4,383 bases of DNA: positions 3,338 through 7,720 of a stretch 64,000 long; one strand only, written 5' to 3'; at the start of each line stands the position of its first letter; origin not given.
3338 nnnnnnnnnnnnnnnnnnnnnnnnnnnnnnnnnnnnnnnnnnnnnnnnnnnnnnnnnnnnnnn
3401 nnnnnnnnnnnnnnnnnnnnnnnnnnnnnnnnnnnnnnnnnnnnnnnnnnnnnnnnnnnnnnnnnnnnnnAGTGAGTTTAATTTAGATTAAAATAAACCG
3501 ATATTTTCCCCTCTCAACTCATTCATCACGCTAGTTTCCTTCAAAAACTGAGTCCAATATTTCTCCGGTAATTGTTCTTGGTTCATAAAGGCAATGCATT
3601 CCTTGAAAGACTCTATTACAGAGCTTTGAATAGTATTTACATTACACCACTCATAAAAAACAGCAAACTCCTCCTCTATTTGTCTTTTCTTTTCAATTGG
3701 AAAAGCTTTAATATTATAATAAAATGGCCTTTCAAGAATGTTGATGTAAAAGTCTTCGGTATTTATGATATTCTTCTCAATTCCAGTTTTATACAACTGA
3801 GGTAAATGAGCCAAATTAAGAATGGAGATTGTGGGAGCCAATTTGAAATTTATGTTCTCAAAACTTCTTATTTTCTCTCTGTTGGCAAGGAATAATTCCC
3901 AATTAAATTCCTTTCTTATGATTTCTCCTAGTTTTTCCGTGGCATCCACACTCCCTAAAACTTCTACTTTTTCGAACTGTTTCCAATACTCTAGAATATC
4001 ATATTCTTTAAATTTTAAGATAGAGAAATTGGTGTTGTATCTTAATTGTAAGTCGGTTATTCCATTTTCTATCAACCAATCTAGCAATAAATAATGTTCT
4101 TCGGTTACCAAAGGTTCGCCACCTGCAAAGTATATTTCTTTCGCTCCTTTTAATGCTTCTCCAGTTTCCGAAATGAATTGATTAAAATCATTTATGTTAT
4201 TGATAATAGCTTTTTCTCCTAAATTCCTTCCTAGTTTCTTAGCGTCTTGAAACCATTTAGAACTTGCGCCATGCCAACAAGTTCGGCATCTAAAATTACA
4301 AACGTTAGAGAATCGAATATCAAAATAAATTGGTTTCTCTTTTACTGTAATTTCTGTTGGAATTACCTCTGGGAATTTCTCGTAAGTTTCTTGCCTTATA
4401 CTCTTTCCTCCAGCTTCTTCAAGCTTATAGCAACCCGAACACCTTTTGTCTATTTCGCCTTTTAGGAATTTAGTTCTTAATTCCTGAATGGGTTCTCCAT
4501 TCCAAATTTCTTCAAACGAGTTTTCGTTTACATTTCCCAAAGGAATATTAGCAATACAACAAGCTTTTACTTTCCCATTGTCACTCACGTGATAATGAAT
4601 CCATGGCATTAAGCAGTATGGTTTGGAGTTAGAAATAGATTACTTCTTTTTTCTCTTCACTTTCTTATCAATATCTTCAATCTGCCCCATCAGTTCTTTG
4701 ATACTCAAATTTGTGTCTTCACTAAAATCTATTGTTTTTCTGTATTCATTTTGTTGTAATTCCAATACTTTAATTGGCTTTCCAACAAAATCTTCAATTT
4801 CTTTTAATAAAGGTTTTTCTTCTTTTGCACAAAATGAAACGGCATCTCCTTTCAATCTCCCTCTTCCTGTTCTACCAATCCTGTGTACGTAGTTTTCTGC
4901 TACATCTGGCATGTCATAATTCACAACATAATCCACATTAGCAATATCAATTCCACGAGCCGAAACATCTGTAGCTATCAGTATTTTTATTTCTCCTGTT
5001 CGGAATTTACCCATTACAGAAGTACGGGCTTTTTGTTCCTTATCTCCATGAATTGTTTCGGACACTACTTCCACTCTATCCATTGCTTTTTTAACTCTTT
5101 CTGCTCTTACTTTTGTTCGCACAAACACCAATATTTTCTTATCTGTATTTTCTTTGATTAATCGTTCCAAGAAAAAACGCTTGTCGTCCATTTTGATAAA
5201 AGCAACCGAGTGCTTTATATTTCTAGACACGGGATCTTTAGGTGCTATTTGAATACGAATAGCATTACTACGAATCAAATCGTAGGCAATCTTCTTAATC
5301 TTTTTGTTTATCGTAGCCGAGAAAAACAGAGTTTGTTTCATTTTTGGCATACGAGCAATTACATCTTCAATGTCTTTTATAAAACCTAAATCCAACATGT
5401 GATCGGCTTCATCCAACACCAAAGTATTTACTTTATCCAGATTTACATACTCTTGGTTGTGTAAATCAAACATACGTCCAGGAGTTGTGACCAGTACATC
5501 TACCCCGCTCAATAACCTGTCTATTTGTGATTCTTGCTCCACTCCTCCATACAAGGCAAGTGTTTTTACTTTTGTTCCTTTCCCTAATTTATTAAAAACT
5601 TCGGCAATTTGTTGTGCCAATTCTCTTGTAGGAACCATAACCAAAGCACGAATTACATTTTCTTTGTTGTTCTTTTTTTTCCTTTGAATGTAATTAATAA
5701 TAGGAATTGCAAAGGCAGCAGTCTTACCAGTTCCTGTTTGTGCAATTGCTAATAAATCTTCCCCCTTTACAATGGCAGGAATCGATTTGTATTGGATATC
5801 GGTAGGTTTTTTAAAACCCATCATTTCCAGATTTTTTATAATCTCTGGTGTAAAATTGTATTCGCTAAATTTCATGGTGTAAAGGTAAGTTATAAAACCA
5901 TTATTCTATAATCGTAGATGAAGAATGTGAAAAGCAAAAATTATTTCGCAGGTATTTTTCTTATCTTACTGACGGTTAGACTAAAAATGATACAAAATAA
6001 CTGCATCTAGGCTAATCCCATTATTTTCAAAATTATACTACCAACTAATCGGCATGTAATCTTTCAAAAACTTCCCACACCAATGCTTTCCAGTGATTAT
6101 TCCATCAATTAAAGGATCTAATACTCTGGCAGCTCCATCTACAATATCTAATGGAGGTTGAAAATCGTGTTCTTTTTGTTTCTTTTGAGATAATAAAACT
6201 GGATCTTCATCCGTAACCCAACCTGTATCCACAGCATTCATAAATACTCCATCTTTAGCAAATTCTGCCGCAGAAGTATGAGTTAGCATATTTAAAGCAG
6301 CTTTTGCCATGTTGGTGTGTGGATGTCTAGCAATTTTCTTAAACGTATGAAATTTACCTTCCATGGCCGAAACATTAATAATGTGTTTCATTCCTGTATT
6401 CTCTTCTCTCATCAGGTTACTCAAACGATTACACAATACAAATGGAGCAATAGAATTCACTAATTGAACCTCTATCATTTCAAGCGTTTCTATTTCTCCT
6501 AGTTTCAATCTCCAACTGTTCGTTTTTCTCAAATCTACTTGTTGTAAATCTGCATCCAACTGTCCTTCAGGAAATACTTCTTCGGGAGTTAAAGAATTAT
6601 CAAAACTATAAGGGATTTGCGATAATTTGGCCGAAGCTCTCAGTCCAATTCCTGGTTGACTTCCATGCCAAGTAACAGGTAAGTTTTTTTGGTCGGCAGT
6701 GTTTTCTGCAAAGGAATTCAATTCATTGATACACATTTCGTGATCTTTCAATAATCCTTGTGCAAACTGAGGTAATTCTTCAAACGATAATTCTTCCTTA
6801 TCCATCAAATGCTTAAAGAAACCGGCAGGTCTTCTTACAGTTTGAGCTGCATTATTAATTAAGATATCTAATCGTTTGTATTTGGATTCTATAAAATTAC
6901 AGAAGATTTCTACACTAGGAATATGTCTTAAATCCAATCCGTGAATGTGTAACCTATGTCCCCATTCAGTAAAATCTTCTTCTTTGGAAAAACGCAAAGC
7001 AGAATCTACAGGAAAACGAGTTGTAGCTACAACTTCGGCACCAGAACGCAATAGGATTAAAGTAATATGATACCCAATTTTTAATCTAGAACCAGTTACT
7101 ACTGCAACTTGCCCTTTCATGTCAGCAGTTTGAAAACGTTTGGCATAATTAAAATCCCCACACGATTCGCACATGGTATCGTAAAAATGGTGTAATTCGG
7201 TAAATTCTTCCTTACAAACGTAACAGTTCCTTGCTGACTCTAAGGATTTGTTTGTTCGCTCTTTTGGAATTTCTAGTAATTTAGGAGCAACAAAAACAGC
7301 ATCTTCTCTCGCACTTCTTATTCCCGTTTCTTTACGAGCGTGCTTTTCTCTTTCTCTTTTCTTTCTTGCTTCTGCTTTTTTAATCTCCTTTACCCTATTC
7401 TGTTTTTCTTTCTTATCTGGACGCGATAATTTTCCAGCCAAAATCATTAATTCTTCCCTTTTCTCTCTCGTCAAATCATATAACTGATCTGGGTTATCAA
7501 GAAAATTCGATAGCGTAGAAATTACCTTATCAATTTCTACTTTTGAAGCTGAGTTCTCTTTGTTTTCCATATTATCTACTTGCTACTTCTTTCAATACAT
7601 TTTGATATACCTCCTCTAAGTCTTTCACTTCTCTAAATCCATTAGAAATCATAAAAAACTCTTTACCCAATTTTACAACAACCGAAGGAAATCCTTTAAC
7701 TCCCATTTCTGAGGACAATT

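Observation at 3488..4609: Orphan radical SAM enzyme with the auxiliary Cys-rich (twitch/SPASM-like) domain at the N-terminus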

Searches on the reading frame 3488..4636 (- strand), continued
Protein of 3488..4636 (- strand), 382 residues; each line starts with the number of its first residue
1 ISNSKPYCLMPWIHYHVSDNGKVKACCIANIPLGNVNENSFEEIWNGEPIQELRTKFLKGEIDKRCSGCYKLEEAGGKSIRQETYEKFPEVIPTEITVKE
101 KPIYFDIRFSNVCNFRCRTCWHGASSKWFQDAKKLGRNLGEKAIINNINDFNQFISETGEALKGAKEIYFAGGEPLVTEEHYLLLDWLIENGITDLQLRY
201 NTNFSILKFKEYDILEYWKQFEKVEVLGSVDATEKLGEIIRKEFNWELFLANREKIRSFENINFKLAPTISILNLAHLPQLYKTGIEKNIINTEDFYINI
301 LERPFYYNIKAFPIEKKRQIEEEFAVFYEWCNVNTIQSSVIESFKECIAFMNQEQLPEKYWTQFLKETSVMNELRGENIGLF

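Call 69: find_related_loci(query=A2, collection=viral_contigs, flank=6000)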
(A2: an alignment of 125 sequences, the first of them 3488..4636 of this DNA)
Query A2 (382 aa) in viral_contigs; peptide patterns used: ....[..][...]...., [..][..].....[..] (x = any residue, [..] = any of these).
600 stretches matched a pattern (row limit reached: there are more); 584 encode a relative of the query (tblastn E <= 1e-3); the best 80 are kept; 80 distinct loci.
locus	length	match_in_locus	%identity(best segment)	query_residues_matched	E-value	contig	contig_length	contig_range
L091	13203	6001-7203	37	1-378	6e-95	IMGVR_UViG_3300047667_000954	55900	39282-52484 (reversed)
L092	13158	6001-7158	34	1-378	4e-81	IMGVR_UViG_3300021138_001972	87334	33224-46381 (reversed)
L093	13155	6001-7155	34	2-378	5e-80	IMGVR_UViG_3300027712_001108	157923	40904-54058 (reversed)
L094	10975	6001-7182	35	1-378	1e-75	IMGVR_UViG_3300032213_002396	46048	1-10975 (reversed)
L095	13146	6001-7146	34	4-379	1e-75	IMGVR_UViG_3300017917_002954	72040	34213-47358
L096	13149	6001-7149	36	1-373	1e-75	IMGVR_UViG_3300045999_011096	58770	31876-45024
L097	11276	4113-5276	35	1-379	1e-74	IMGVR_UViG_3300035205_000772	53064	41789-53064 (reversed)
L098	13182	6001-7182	34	1-378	7e-75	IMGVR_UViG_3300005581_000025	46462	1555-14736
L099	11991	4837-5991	35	1-379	2e-74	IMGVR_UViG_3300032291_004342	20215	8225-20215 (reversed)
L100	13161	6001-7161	33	1-379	2e-74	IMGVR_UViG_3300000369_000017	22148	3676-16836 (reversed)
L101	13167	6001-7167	33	7-378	5e-74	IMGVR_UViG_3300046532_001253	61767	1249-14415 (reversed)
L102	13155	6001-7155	34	1-379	2e-73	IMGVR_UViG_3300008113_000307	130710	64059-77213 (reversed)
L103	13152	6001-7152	32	3-378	5e-73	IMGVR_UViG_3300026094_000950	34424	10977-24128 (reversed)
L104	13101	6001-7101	33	1-358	6e-73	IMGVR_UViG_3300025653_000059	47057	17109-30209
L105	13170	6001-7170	31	1-378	1e-72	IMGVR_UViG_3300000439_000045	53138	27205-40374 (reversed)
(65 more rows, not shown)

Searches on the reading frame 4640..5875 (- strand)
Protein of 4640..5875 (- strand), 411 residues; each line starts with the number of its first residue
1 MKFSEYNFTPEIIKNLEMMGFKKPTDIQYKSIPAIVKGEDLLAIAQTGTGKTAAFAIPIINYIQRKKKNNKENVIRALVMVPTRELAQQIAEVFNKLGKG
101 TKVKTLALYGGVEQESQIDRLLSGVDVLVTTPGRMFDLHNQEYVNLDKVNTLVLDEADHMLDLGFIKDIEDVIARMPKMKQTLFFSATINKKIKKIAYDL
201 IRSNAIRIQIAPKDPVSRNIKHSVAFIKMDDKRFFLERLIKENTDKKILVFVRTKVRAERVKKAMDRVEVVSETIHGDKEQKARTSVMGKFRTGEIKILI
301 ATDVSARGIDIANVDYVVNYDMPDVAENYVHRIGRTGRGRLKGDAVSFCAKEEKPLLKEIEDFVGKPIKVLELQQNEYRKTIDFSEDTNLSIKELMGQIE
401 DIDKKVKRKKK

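Call 55: search_protein_families(library=ncbifam, proteins=[window:4640-5875:-], max_evalue=1e-10)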
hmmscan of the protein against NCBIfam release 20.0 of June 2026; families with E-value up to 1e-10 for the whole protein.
window:4640-5875:- (411 aa): 18 families
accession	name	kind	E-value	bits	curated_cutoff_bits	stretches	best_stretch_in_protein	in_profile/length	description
NF053631.1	RNA_helic_CshA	equivalog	1.7e-114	383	646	1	3-377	1-369/434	degradosome RNA helicase CshA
NF053711.1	RNA_heli_RhlE1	exception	5.7e-114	381.2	750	1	1-410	1-401/434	RNA helicase RhlE1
NF007882.0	PRK10590.1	equivalog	1e-112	377.5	743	1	1-382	1-382/456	ATP-dependent RNA helicase RhlE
NF053710.1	RNA_heli_RhlE2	exception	4.3e-108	362.4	925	1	2-365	2-369/635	RNA helicase RhlE2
NF008744.0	PRK11776.1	equivalog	5.4e-106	354.9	524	1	2-382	5-379/460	ATP-dependent RNA helicase DbpA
NF003419.0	PRK04837.1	equivalog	6.2e-98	328.3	588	1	2-380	10-391/424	ATP-dependent RNA helicase RhlB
NF008394.0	PRK11192.1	equivalog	7e-95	318.4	507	1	1-398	3-401/441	ATP-dependent RNA helicase SrmB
NF053636.1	DDHlcsCsdAPsy1082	equivalog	2.3e-91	306.9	890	1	2-382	4-380/512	DEAD/DEAH box helicase CsdA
NF008642.0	PRK11634.1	equivalog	1.2e-83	281.6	989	1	2-377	7-377/628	DEAD/DEAH family ATP-dependent RNA helicase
NF003390.0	PRK04537.1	equivalog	1.4e-82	278.6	732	1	2-370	10-382/572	ATP-dependent RNA helicase RhlB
NF002340.1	PRK01297.1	equivalog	7.9e-82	275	564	1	2-367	2-371/372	ATP-dependent RNA helicase RhlB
NF010337.0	PRK13766.1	equivalog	1.5e-22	79.5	610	1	223-351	344-479/781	Hef nuclease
TIGR01389.1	recQ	equivalog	7.6e-21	74.2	640.2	1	18-360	8-339/591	DNA helicase RecQ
TIGR04121.1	DEXH_lig_assoc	equivalog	9.4e-21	73.2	850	1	23-337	13-344/804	ligase-associated DNA damage response DEXH box helicase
TIGR00614.1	recQ_fam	subfamily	1.6e-19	70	219.8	1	18-358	6-339/470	RecQ family ATP-dependent DNA helicase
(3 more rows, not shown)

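Call 68: search_protein_families(library=padloc, proteins=[window:4640-5875:-], max_evalue=0.001)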
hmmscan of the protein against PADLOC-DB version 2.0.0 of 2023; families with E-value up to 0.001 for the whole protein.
window:4640-5875:- (411 aa): 59 families (the best 25 are shown)
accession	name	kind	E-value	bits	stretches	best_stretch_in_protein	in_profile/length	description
PDLC03928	PsyrT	-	2.2e-25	87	1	22-401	20-391/689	-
PDLC02503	BrxHI|BrxHII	-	2.6e-21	73.6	1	17-358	18-361/698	BrxHI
PDLC02861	DpdF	-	6.8e-21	72.2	1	17-352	22-346/611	DpdF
PDLC03960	SngC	-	3.1e-20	70.5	1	18-353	19-375/720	-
PDLC02870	DpdF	-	3.3e-20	70.1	1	17-349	7-330/534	DpdF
PDLC02864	DpdF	-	2.1e-17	61.1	1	17-353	16-342/610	DpdF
PDLC02707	PbeA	-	2.9e-13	47.3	2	227-335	503-613/672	PbeA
PDLC00036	DruE3|DruE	-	1.3e-12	43.6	2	286-351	1040-1106/2023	SNF2 family N-terminal domain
PDLC02623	DrmD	-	4.1e-12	42.7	1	235-338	519-622/1040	DrmD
PDLC01439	typeIV_DinG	-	7e-12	42.8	1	14-109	7-94/575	CAS-IV-A; associated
PDLC02501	BrxHI|BrxHII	-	8e-12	42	1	25-350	25-353/925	BrxHI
PDLC02897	DpdJ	-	9e-12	41.6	1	245-338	355-450/1570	DpdJ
PDLC00035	DruE3|DruE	-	3.2e-11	39.7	1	289-358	1053-1121/1460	SNF2 family N-terminal domain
PDLC01770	Cas3g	-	1.2e-10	38.6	2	235-349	240-352/733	-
PDLC01089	C3a193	-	2.6e-10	37.3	1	192-348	438-592/983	poss. alt. Cas3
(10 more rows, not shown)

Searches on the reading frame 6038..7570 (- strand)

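Call 55: search_protein_families(library=ncbifam, proteins=[window:6038-7570:-], max_evalue=1e-10)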
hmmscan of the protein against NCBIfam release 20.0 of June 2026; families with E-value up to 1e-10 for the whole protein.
window:6038-7570:- (510 aa): 35 families (the best 25 are shown)
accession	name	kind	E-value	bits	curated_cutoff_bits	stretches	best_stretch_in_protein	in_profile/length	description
NF004778.0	PRK06124.1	equivalog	6.2e-19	68.4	303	0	147-249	5-104/256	SDR family oxidoreductase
NF009093.0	PRK12429.1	subfamily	1.2e-17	64.1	258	0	151-243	3-93/259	3-hydroxybutyrate dehydrogenase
NF009464.0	PRK12824.1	subfamily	7.3e-17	61.8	269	0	154-247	3-92/245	3-oxoacyl-ACP reductase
NF006693.0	PRK09242.1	equivalog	1.4e-16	60.4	328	0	150-279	7-140/258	SDR family oxidoreductase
TIGR01963.1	PHB_DH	subfamily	2.2e-16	59.9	307.05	0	154-245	2-91/255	3-hydroxybutyrate dehydrogenase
NF005893.0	PRK07856.1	equivalog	1.3e-15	57.4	255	0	148-244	4-88/255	SDR family oxidoreductase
NF005559.1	PRK07231.1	subfamily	1.5e-15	57.4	215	0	151-246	2-93/249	glucose 1-dehydrogenase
NF005446.0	PRK07035.1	equivalog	1.5e-14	53.9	373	0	147-264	5-114/255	SDR family oxidoreductase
NF005975.0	PRK08063.1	equivalog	2.4e-14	53.3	328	0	151-249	2-98/250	enoyl-[acyl-carrier-protein] reductase FabL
NF006598.0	PRK09135.1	equivalog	2.6e-14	53.4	288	0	151-252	4-104/249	pteridine reductase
NF005488.0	PRK07097.1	equivalog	3.3e-14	52.6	369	0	148-248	5-102/266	gluconate 5-dehydrogenase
NF009468.0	PRK12826.1-4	equivalog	4.8e-14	52.7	318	0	149-243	3-94/256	SDR family oxidoreductase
NF004791.0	PRK06138.1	equivalog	5.4e-14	52.1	312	0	150-244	2-92/252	SDR family oxidoreductase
NF004847.0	PRK06198.1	subfamily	7e-14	51.7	240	0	149-246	3-98/269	oxidoreductase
TIGR01832.1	kduD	equivalog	2.2e-13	50.3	338.85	0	150-247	2-94/248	2-dehydro-3-deoxy-D-gluconate 5-dehydrogenase KduD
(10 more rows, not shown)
